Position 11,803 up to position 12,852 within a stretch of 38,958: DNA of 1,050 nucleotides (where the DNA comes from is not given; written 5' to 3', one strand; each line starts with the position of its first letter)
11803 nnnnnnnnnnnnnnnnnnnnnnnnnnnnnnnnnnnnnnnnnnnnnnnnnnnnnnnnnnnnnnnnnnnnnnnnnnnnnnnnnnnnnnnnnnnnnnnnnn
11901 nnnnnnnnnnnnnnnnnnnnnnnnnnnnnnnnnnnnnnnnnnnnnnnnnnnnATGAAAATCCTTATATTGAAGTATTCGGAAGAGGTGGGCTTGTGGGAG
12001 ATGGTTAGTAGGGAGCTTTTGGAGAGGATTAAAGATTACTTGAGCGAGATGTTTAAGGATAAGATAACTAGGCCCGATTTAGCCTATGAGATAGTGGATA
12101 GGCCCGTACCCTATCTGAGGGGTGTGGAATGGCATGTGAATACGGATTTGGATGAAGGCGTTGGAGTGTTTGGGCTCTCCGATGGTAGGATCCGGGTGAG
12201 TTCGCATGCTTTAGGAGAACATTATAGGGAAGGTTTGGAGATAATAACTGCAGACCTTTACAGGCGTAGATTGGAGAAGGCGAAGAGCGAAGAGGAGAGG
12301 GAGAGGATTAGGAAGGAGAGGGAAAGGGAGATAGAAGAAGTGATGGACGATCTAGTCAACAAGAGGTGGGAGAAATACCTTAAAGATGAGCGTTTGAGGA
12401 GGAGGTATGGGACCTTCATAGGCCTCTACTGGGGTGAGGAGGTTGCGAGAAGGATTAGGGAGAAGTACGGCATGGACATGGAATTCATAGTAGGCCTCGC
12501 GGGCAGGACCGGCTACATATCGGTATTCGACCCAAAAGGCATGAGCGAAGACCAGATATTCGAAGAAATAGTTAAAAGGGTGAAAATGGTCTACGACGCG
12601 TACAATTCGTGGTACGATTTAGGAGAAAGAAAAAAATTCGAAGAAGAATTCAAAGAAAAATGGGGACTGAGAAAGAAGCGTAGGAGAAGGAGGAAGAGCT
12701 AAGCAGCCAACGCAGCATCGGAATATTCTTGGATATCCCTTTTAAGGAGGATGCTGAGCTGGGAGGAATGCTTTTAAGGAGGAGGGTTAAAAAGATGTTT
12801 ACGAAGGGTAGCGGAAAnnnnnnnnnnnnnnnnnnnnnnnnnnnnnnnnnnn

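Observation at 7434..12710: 785-bp inverted repeat arms bracketing a 3.7-kb surface-protein segment, with broken genes at both inner junctions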

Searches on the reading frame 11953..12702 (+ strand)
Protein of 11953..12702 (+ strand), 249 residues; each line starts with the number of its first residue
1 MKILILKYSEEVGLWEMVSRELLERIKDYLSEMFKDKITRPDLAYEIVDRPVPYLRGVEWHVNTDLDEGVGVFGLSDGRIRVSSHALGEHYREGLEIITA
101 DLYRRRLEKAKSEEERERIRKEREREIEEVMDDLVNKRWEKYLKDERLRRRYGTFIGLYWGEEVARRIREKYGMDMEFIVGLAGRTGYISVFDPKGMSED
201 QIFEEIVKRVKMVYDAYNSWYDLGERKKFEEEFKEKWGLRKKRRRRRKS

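Call 6: search_protein_families(library=pfam, proteins=[window:11953-12702:+], max_evalue=0.1)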
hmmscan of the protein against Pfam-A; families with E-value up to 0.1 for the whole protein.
window:11953-12702:+ (249 aa): 0 families

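Call 7: search_protein_families(library=ncbifam, proteins=[window:11953-12702:+], max_evalue=0.1)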
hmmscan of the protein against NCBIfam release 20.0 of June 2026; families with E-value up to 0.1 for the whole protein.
window:11953-12702:+ (249 aa): 0 families

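Call 9: search_protein_families(library=phrogs, proteins=[window:11953-12702:+], max_evalue=0.1)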
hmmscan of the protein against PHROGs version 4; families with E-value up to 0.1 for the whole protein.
window:11953-12702:+ (249 aa): 2 families
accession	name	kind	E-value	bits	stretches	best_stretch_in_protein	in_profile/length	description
phrog_928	-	unknown function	0.03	15.3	1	89-171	92-171/187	-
phrog_15866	-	unknown function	0.062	14.5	1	91-140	30-80/137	-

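Call 10: search_protein_families(library=padloc, proteins=[window:11953-12702:+], max_evalue=0.1)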
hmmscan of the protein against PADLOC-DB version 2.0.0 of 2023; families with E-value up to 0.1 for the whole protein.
window:11953-12702:+ (249 aa): 0 families

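Call 11: find_homologous_proteins(query=window:11953-12702:+)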
Query window:11953-12702:+ (249 aa): 5 proteins with E <= 0.001 among 2144 candidates.
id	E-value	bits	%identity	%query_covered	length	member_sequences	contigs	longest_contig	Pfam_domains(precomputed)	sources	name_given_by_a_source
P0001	7.0e-151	519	96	100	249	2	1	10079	-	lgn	-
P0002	4.9e-143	493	93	89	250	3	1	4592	-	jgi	-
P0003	1.5e-129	449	90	90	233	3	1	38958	-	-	-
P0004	8.8e-88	312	67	90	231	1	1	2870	-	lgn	-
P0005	2.7e-85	304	65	90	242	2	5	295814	-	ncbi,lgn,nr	ncbi:MAG: hypothetical protein QXI42_04255 [Thermoproteota archaeon]|nr:hypothetical protein [Candid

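Call 12: find_encoding_contigs(protein=P0005, flank=10000, max_places=6)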
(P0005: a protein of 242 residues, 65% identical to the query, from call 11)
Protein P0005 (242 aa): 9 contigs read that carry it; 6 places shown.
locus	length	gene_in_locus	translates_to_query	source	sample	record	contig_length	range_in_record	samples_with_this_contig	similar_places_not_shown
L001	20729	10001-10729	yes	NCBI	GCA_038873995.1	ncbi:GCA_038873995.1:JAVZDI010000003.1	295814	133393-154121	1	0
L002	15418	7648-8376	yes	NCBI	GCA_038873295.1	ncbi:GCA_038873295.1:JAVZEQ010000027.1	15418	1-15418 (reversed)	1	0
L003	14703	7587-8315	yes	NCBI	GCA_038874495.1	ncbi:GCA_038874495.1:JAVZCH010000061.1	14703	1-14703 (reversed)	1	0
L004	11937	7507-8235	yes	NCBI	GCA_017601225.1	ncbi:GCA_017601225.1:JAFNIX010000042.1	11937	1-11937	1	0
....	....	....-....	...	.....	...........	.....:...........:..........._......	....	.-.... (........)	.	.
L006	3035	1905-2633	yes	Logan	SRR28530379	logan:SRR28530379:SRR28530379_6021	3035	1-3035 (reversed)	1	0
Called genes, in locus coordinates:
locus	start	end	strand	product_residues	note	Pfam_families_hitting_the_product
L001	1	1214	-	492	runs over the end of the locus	PF00703:Glyco_hydro_2, PF02836:Glyco_hydro_2_C (weak)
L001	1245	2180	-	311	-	-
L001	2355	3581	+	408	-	PF02183:HALZ (faint), PF04473:DUF553 (weak)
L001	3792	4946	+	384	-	-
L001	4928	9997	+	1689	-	-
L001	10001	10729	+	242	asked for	-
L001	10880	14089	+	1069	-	PF00133:tRNA-synt_1, PF09334:tRNA-synt_1g, PF01406:tRNA-synt_1e (weak), PF01921:tRNA-synt_1f (weak), PF09334:tRNA-synt_1g, PF08264:Anticodon_1, PF19302:DUF5915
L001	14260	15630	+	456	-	-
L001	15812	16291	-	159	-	-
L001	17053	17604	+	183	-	-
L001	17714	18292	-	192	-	PF00177:Ribosomal_S7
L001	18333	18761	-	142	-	PF00164:Ribosom_S12_S23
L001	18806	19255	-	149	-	PF26594:KH_NusA_2nd (weak)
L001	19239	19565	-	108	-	PF01248:Ribosomal_L7Ae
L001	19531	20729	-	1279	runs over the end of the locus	PF04997:RNA_pol_Rpb1_1, PF00623:RNA_pol_Rpb1_2, PF04983:RNA_pol_Rpb1_3, PF05000:RNA_pol_Rpb1_4, PF04998:RNA_pol_Rpb1_5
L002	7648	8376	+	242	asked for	-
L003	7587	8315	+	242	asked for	-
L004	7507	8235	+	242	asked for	-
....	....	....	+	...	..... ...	-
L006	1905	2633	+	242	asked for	-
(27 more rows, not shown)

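Call 13: find_encoding_contigs(protein=P0001, flank=10000, max_places=4)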
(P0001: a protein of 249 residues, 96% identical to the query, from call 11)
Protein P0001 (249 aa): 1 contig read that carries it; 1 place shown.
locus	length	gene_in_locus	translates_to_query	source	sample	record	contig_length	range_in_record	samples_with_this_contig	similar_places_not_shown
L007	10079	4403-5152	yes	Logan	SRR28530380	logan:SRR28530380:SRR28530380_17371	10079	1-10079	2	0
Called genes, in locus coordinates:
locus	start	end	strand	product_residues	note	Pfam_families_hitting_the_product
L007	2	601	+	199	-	?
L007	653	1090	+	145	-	PF01951:Archease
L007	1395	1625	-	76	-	PF00125:Histone, PF00808:CBFD_NFYB_HMF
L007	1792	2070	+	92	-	PF05048:NosD (weak)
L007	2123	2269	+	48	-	-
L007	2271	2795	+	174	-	PF05048:NosD, PF13229:Beta_helix, PF12708:Pect-lyase_RHGA_epim (weak)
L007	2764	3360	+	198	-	PF05048:NosD, PF13229:Beta_helix, PF18911:PKD_4, PF00801:PKD (weak)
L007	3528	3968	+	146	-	PF00801:PKD (weak), PF18911:PKD_4, PF18998:Flg_new_2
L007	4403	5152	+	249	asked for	-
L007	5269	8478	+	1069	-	PF00133:tRNA-synt_1, PF09334:tRNA-synt_1g, PF01406:tRNA-synt_1e (weak), PF01921:tRNA-synt_1f (weak), PF09334:tRNA-synt_1g, PF08264:Anticodon_1, PF19302:DUF5915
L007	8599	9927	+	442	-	PF13173:AAA_14, PF13635:DUF4143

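Call 14: find_encoding_contigs(protein=P0002, flank=10000, max_places=4)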
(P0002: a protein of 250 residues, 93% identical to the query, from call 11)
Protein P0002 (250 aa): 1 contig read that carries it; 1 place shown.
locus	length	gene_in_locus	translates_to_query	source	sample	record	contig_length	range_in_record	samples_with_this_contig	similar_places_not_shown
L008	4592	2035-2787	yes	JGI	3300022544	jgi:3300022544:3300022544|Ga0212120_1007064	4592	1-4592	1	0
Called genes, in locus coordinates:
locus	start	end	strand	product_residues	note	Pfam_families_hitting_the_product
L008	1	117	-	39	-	?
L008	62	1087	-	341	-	-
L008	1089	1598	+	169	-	PF18911:PKD_4 (weak), PF18998:Flg_new_2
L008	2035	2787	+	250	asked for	-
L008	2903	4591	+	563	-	?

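Call 15: find_encoding_contigs(protein=P0004, flank=10000, max_places=4)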
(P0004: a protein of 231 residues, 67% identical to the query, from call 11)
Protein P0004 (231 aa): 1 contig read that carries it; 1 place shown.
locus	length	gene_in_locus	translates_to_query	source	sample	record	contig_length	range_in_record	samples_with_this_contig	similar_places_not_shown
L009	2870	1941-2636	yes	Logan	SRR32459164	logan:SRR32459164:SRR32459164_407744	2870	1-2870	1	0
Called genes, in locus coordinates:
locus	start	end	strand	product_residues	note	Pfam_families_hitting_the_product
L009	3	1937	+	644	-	?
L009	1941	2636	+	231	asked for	-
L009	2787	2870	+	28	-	?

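Call 19: find_related_loci(query=window:11953-12702:+, collection=genome_contigs, flank=10000)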
Query window:11953-12702:+ (249 aa) in genome_contigs; peptide patterns used: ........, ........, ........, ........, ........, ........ (x = any residue, [..] = any of these).
212 stretches matched a pattern, but none encodes a relative of the query by tblastn (E <= 1e-3).
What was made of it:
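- Tried and rejected: The genome_contigs scan with the arm protein found nothing (call 19).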

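Call 20: find_related_loci(query=window:11953-12702:+, collection=metagenome_contigs, flank=10000)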
Query window:11953-12702:+ (249 aa) in metagenome_contigs; peptide patterns used: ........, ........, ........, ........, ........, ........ (x = any residue, [..] = any of these).
371 stretches matched a pattern; 3 encode a relative of the query (tblastn E <= 1e-3); 3 distinct loci.
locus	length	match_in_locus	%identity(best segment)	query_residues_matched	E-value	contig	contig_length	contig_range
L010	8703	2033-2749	93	1-239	2e-124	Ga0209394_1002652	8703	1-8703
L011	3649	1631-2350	91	1-239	6e-122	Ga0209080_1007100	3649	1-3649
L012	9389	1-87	97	194-222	4e-14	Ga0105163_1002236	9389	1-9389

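Call 28: search_protein_families(library=pfam, proteins=[L001:4928-9997:+, L001:3792-4946:+, L001:2355-3581:+], max_evalue=0.1)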
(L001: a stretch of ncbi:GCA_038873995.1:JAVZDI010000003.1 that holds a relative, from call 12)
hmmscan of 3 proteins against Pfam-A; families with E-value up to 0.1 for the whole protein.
L001:4928-9997:+ (1689 aa): 4 families
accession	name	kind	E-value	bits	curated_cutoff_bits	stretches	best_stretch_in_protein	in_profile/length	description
PF13620.12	CarboxypepD_reg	-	0.074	13.9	32.3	0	340-383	34-80/82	Carboxypeptidase regulatory-like domain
PF16640.11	Big_3_5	-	0.09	13.8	35.5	0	344-381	51-88/88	Bacterial Ig-like domain (group 3)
PF17568.7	DUF5474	-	0.09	13.3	25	0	96-118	22-43/77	Family of unknown function (DUF5474)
PF14686.12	fn3_3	-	0.098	12.9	24.4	0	340-360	31-51/75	Polysaccharide lyase family 4, domain II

L001:3792-4946:+ (384 aa): 5 families
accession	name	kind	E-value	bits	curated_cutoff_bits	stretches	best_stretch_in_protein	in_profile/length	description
PF06005.17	ZapB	-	0.0027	18.6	31.5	1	273-333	9-69/71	Cell division protein ZapB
PF02183.23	HALZ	-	0.0096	16.5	28.1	1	273-304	10-41/43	Homeobox associated leucine zipper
PF25785.1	TPR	-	0.012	16.3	27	1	274-334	6-68/110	Nucleoprotein TPR-like domain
PF15819.10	Fibin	-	0.047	13.9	27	1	278-359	90-172/190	Fin bud initiation factor homologue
PF11932.13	DUF3450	-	0.082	12.6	32.6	0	287-336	42-91/241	Protein of unknown function (DUF3450)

L001:2355-3581:+ (408 aa): 23 families
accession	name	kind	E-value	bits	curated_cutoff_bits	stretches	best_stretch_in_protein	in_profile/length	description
PF04473.18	DUF553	-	4.4e-06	26.7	20.5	1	216-358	19-128/140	Transglutaminase-like domain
PF02183.23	HALZ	-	6.7e-06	26.6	28.1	1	83-112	8-37/43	Homeobox associated leucine zipper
PF04977.20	DivIC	-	0.00014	22.1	28.9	1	42-99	1-57/80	Septum formation initiator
PF06005.17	ZapB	-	0.00038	21.3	31.5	0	104-155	7-58/71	Cell division protein ZapB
PF01841.26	Transglut_core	-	0.00052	20.7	23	0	275-299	43-67/108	Transglutaminase-like superfamily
PF13851.11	GAS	-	0.0034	17.2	32.3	1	66-152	54-143/200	Growth-arrest specific micro-tubule binding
PF24319.2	DUF7491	-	0.0044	17.7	30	0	66-103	35-72/90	Coiled-coil region of unknown function (DUF7491)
PF17675.6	APG6_N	-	0.0047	17.8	45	1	77-157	44-123/132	Apg6 coiled-coil region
PF06785.16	UPF0242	-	0.0069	16.9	33.5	1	26-157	30-153/194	Uncharacterised protein family (UPF0242) N-terminus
PF24656.1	CEPT76_peptidase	-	0.0089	16.6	27.8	1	270-300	1-31/121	CEP76 peptidase-like domain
PF08614.16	ATG16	-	0.011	16.4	33.7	1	63-120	127-184/200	Autophagy protein 16 (ATG16)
PF24531.2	ANC1_spectrin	-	0.013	16.3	27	0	117-166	6-53/95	Nuclear anchorage protein 1, spectrin repeat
PF11559.13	ADIP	-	0.016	15.7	34.3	1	63-136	56-129/151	Afadin- and alpha -actinin-Binding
PF08317.16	Spc7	-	0.021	14.6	34.5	0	64-109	145-190/196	Spc7 kinetochore protein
PF13870.11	CCDC113_CCDC96_CC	-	0.033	14.3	31.6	1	57-145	89-175/177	CCDC113/CCDC96, coiled-coil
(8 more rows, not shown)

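Call 37: predict_structure(alignment_id=A1)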
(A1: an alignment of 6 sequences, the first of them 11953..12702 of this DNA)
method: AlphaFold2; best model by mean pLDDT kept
length: 249 residues; sequences in the alignment: 6
mean_pLDDT: 79.4   pTM: 0.75
mean pLDDT of the five models: 79.4, 78.5, 64.0, 64.0, 62.8
residues with pLDDT >= 90: 92; 70-90: 99; 50-70: 33; < 50: 25
segments of 3 or more residues with pLDDT < 50: 1-16, 42-44, 247-249
pLDDT, mean of each block of 10 residues (from residue 1): 30 53 87 73 50 61 66 85 73 89 92 95 94 90 89 87 94 92 83 90 95 88 88 85 53
secondary structure, 60 per line:
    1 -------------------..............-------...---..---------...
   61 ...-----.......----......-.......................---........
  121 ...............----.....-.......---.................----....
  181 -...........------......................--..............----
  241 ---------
elements in order: H20-33 E58-63 E69-75 E80-85 E87-90 H91-109 H113-135 H140-144 H146-152 H156-172 E177-180 E185-192 H199-220 H223-236

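Call 42: fold_search(model_id=the predicted structure, library=pdb)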
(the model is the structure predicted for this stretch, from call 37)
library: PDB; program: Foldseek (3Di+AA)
matches with E <= 10: 655; with E <= 0.001: 0
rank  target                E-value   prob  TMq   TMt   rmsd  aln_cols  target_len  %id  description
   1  3cxj_A                1.3e-03  0.99  0.29  0.43   8.9       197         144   13  Crystal structure of an uncharacterized protein from Methanothermobacter thermautotrophicus (released 2008-05-13)
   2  3kxy_B                5.0e-03  1.00  0.33  0.53   6.2       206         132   12  Crystal Structure of the ExsC-ExsE Complex (released 2010-06-30)
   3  3kxy_J                1.1e-02  0.97  0.29  0.48   7.8       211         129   11  Crystal Structure of the ExsC-ExsE Complex (released 2010-06-30)
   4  3kxy_D                1.7e-02  0.97  0.32  0.53   6.4       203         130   12  Crystal Structure of the ExsC-ExsE Complex (released 2010-06-30)
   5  3kxy_F                3.0e-02  0.89  0.27  0.44   8.6       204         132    9  Crystal Structure of the ExsC-ExsE Complex (released 2010-06-30)
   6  9ux0_B                5.8e-02  0.69  0.26  0.45  11.5       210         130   10  Crystal structure of the virulence effector VepA in complex with its secretion chaperone VecA (released 2025-06-25)
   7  9uwz_A                8.7e-02  0.77  0.28  0.48  11.4       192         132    9  Crystal structure of the type III secretion chaperone VecA from Vibrio parahaemolyticus (released 2025-06-25)
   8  8p94_D                1.2e-01  0.11  0.17  0.15  23.7       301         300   11  Cryo-EM structure of cortactin stabilized Arp2/3-complex nucleated actin branches (released 2024-01-03)
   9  7cz2                  1.5e-01  0.13  0.15  0.13  14.1       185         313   12  The complex structure of MSMEG_1954-ADP from Mycobacterium smegmatis (released 2021-12-08)
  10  7cy2                  2.8e-01  0.13  0.18  0.15  13.2       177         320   12  The open conformation of MSMEG_1954 from Mycobacterium smegmatis (released 2021-12-08)
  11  7zw0_sh               2.8e-01  0.06  0.10  0.04  22.1       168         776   13  FAP-80S Complex - Rotated state (released 2022-10-05)
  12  4g6t_A                3.1e-01  0.47  0.26  0.46   9.5       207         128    9  Structure of the HopA1-SchA Chaperone-Effector Complex (released 2013-06-05)
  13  1kaf_A                3.9e-01  0.23  0.21  0.37   9.8       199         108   10  DNA Binding Domain Of The Phage T4 Transcription Factor MotA (AA105-211) (released 2001-11-21)
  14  2plg_A                4.2e-01  0.47  0.32  0.47  11.6       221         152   10  Crystal structure of T110839 protein from Synechococcus elongatus (released 2007-05-01)
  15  2mvb_MODEL_1_A        4.2e-01  0.11  0.18  0.23  12.1       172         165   10  NMR structure of the protein NP_344732.1 from Streptococcus pneumoniae TIGR4 (released 2014-11-05)
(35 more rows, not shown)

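Call 43: search_protein_representatives(alignment_id=A1)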
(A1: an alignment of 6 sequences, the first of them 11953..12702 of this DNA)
Query: 6 sequences, 249 profile positions. Proteins with E-value up to 0.001 (for the whole library): 54; up to 1e-10: 30; up to 1e-30: 7. The best 54 are listed.
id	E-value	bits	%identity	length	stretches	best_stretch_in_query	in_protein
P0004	3.4e-127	439.5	-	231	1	17-246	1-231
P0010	1.6e-60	221.1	-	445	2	19-238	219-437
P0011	2.1e-46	174.9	-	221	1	17-242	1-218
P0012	1.3e-42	162.5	-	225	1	17-241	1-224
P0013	5.6e-40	153.8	-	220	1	17-237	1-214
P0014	4.2e-36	141.2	-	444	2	59-224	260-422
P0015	5.8e-36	140.7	-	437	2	26-224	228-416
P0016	1.4e-25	106.7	-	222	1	19-236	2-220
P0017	1.2e-23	100.3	-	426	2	32-241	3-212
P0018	9.8e-22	94.1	-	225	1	57-246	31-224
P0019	6.7e-20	88.1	-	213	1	57-247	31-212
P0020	1.1e-19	87.4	-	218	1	69-224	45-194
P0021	6.4e-19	84.9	-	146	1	21-145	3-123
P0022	1.6e-17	80.3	-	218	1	30-247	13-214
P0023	5.3e-17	78.6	-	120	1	17-145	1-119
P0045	9.2e-08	48.3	-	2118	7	23-86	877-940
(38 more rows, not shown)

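Call 52: search_solved_structures(query=A1, max_evalue=10)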
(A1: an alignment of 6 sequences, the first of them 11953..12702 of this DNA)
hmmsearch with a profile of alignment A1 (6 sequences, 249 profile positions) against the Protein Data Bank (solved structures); distinct sequences matched with E-value up to 10: 9.
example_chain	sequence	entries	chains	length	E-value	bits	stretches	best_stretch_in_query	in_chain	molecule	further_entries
9mu2_P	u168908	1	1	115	0.1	15.4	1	124-186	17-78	HK97 gp10 family phage protein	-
5vrd_D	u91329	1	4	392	0.15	14.9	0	65-102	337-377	Bifunctional coenzyme PQQ synthesis protein C/D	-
2oa4_A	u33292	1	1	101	0.6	12.9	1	48-110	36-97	SiR5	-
6lfn_A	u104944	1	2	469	0.66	12.7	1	157-212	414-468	LpCGTb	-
3no6_A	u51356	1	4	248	1.2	11.9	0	8-52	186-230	Transcriptional activator TenA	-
31zn_A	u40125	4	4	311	1.4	11.7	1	189-229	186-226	SAP30-binding protein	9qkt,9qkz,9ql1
9vuh_C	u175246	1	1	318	1.4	11.6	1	189-229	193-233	SAP30-binding protein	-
5sxy_A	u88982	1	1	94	1.5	11.5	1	65-102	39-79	Bifunctional coenzyme PQQ synthesis protein C/D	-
3a74_A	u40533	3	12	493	5.5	9.7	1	115-199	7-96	Lysyl-tRNA synthetase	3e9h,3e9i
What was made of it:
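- Tried and rejected: The PDB sequence profile gave nothing (call 52).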

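Call 53: search_protein_families(library=pfam, proteins=[P0010, P0011, P0012, P0045], max_evalue=10)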
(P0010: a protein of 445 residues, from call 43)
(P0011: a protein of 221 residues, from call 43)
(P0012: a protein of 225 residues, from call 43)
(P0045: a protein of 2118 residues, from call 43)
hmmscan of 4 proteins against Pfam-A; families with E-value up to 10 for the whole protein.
P0010 (445 aa): 1 family
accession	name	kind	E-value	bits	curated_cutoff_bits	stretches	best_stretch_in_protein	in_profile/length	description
PF12450.13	vWF_A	-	0.13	12.7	25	1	224-255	56-87/94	von Willebrand factor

P0011 (221 aa): 1 family
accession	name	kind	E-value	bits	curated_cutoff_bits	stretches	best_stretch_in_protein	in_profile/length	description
PF18149.6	Helicase_PWI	-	0.15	12.7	23.1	1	77-109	77-111/111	N-terminal helicase PWI domain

P0012 (225 aa): 1 family
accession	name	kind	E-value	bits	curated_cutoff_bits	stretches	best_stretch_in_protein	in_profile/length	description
PF07337.16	CagY_M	-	0.1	12.6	21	1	88-104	6-22/32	DC-EC Repeat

P0045 (2118 aa): 10 families
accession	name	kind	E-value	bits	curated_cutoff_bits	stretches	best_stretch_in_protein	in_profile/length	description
PF00635.32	Motile_Sperm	-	4.9e-09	36.5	25.9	1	5-85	25-105/109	MSP (Major sperm protein) domain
PF22147.1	AcrIC5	-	5.7e-07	30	27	0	878-900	15-37/53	Anti-CRISPR protein AcrIC5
PF24014.1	DUF7328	-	9e-06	26.3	27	0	1078-1098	11-31/60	Family of unknown function (DUF7328)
PF21068.3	ATPgraspMvdD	-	3.2e-05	24.4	27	0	1577-1617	78-118/121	MvdD pre-ATP grasp domain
PF13287.12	Fn3_assoc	-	0.3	11.7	23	0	1205-1233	16-44/59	Fn3 associated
PF03290.18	Peptidase_C57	-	0.3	10.2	24.5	0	1068-1102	373-407/425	Vaccinia virus I7 processing peptidase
PF13290.12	CHB_HEX_C_1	-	0.33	11.4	22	0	1204-1234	26-56/67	Chitobiase/beta-hexosaminidase C-terminal domain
PF15085.11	NPFF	-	0.49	11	27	0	867-903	11-47/109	Neuropeptide FF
PF00840.27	Glyco_hydro_7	-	1.5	7.9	27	0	234-261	351-378/435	Glycosyl hydrolase family 7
PF16751.10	RsdA_SigD_bd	-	2.3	9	26.7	0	975-992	19-36/46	Anti-sigma-D factor RsdA to sigma factor binding region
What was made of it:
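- On Polymorphic toxin - immunity pair: No toxin family was recognised (calls 6, 7, 10, 53).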
